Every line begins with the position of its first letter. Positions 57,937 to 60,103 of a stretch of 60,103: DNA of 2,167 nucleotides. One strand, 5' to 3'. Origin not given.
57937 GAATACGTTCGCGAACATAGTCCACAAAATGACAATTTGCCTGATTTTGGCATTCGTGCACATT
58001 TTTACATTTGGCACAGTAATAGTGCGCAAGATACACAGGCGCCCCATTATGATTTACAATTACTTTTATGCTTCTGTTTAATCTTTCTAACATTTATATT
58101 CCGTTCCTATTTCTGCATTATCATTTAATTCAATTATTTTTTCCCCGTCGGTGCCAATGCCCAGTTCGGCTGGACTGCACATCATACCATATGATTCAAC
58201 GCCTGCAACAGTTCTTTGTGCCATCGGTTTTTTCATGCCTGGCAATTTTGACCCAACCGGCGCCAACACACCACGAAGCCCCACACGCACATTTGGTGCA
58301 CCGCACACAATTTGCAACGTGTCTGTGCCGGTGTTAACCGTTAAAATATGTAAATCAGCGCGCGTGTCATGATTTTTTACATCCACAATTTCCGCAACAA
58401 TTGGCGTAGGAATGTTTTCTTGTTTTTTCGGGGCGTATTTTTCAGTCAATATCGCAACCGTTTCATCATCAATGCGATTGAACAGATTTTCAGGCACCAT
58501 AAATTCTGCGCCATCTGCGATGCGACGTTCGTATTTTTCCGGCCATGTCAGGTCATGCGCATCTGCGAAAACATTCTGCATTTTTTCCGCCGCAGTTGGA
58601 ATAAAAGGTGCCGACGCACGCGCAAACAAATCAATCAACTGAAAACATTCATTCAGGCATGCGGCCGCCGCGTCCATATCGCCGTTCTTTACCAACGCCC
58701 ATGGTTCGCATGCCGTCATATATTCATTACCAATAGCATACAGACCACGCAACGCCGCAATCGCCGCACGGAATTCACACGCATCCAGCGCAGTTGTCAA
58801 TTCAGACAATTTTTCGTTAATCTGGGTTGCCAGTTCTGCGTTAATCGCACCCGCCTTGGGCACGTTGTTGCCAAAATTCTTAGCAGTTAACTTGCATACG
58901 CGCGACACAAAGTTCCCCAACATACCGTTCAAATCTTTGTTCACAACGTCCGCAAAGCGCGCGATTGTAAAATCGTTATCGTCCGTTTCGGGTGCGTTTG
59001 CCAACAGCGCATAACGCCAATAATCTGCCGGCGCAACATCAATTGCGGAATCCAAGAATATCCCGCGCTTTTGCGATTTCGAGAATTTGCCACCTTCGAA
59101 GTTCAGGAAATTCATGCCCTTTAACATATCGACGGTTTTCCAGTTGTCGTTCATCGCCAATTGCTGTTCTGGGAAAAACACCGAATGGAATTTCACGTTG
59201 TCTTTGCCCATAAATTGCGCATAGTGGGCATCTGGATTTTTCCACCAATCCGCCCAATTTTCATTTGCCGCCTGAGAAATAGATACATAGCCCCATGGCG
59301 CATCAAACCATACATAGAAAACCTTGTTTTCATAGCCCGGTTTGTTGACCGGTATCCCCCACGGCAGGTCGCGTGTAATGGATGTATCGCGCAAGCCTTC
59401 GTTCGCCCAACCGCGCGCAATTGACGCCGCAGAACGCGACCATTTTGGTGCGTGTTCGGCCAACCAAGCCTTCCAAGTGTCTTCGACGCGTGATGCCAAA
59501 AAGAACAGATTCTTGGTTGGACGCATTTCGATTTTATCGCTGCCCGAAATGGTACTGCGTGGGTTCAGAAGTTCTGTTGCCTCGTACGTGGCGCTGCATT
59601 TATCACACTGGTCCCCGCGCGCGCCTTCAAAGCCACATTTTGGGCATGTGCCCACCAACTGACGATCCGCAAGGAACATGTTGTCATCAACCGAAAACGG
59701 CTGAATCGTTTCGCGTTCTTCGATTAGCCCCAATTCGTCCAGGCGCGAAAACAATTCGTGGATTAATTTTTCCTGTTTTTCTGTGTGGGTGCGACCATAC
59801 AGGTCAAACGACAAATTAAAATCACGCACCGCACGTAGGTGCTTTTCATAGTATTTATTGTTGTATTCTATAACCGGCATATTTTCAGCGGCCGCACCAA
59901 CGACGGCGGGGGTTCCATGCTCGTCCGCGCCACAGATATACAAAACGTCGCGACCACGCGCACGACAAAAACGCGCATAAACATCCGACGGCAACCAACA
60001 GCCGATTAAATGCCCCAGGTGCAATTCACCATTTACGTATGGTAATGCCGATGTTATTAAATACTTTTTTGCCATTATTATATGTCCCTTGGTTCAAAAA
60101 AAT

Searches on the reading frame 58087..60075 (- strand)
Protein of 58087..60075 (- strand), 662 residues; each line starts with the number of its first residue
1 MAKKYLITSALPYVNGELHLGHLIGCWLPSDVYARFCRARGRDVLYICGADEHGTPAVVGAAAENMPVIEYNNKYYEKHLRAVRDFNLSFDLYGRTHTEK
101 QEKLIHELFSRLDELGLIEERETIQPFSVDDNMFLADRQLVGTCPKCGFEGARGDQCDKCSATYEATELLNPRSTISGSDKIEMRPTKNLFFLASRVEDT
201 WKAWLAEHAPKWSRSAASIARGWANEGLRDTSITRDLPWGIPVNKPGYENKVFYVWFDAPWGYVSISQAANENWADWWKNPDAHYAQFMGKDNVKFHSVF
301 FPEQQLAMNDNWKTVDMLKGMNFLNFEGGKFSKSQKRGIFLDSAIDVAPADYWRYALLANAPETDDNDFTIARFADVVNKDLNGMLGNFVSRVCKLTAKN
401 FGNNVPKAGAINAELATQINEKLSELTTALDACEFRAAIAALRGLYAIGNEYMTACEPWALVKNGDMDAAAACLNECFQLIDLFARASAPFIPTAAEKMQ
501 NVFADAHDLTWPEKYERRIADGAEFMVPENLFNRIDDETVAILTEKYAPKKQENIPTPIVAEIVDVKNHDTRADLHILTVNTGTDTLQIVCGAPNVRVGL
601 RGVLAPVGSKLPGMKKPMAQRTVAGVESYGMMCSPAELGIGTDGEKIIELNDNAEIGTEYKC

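Call 54: search_protein_families(library=ncbifam, proteins=[window:58087-60075:-], max_evalue=1e-20)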
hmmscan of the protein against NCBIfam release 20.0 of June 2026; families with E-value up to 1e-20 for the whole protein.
window:58087-60075:- (662 aa): 9 families
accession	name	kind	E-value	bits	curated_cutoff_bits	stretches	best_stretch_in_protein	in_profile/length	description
NF001100.0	PRK00133.1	equivalog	8.1e-162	540.2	587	1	2-552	4-548/676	methionine--tRNA ligase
TIGR00398.1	metG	equivalog_domain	1e-136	456.8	336.35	1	6-536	2-530/530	methionine--tRNA ligase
NF008900.0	PRK12267.1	equivalog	7.8e-71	239.4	598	1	2-553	3-529/648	methionine--tRNA ligase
NF008859.0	PRK11893.2-1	equivalog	1.6e-33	116.5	553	1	3-397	2-396/498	methionine--tRNA ligase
NF008860.0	PRK11893.2-2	equivalog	2.2e-29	102.8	761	0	5-273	3-267/583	methionine--tRNA ligase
NF045760.1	YtpR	equivalog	6.3e-29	101.1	100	1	539-659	62-184/185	YtpR family tRNA-binding protein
NF008863.0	PRK11893.2-5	equivalog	7.1e-29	100.8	551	1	2-440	4-435/531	methionine--tRNA ligase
NF008957.0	PRK12300.1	subfamily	2.4e-25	88.7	677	0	3-62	32-89/946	leucine--tRNA ligase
TIGR00472.1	pheT_bact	equivalog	1.9e-23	82.6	402.65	1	559-661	47-151/798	phenylalanine--tRNA ligase subunit beta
